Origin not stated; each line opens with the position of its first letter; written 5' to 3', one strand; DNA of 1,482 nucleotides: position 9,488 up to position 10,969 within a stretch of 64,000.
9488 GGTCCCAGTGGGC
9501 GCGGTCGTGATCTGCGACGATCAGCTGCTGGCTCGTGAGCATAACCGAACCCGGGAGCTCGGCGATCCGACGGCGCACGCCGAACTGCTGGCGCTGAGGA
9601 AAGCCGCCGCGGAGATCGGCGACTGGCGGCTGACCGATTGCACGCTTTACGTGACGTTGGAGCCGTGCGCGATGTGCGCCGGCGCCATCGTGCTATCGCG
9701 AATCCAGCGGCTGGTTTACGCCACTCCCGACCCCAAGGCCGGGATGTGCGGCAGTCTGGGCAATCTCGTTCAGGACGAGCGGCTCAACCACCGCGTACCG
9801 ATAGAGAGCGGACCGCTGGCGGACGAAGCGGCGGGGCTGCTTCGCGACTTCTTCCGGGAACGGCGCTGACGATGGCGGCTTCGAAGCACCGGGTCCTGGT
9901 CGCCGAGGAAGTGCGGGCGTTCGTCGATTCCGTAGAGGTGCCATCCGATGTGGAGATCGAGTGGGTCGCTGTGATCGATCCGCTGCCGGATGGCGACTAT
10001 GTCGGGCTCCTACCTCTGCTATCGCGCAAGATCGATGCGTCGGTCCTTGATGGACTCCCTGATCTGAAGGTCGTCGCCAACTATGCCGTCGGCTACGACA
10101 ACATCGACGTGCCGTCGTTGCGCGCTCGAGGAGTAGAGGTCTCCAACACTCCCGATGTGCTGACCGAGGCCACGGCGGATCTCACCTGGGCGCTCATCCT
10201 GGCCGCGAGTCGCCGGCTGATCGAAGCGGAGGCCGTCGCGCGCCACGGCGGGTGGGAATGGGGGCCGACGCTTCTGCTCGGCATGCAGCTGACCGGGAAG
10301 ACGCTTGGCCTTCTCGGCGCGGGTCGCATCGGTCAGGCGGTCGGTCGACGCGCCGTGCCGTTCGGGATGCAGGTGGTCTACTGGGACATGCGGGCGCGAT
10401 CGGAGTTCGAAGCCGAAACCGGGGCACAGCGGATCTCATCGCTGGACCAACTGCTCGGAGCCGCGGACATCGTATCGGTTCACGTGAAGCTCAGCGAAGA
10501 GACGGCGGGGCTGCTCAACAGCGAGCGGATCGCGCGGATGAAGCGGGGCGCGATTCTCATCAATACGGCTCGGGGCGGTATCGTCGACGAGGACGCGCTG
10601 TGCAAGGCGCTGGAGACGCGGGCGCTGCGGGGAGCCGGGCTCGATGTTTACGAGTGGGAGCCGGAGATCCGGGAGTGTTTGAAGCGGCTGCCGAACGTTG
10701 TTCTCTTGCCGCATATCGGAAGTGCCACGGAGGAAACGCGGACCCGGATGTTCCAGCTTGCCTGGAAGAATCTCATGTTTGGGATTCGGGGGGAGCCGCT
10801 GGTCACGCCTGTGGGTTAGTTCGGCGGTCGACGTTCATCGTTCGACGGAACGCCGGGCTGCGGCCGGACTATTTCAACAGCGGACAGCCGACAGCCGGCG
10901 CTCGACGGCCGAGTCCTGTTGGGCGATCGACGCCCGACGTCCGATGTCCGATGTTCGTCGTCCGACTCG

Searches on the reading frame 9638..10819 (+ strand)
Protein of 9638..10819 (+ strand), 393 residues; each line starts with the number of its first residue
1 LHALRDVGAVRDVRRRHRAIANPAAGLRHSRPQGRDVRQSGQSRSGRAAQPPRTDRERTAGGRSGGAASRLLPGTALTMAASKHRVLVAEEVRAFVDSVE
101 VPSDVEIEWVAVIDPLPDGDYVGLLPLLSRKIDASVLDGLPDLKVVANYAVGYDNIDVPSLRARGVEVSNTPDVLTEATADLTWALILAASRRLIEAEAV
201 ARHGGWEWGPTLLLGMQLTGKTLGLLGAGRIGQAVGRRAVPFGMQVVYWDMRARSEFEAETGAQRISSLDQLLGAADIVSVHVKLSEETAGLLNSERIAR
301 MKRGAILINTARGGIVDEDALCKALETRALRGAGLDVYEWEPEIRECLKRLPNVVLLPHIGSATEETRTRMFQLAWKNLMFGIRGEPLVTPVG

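Call 58: search_protein_families(library=pfam, proteins=[window:9638-10819:+], max_evalue=0.00001)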
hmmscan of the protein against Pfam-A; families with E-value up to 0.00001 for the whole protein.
window:9638-10819:+ (393 aa): 2 families
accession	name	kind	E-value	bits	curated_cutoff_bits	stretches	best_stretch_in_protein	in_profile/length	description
PF02826.25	2-Hacid_dh_C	-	6.1e-57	192.3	25.1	1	185-361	2-178/178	D-isomer specific 2-hydroxyacid dehydrogenase, NAD binding domain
PF00389.36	2-Hacid_dh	-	4.9e-23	81.7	24.6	1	123-392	42-133/134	D-isomer specific 2-hydroxyacid dehydrogenase, catalytic domain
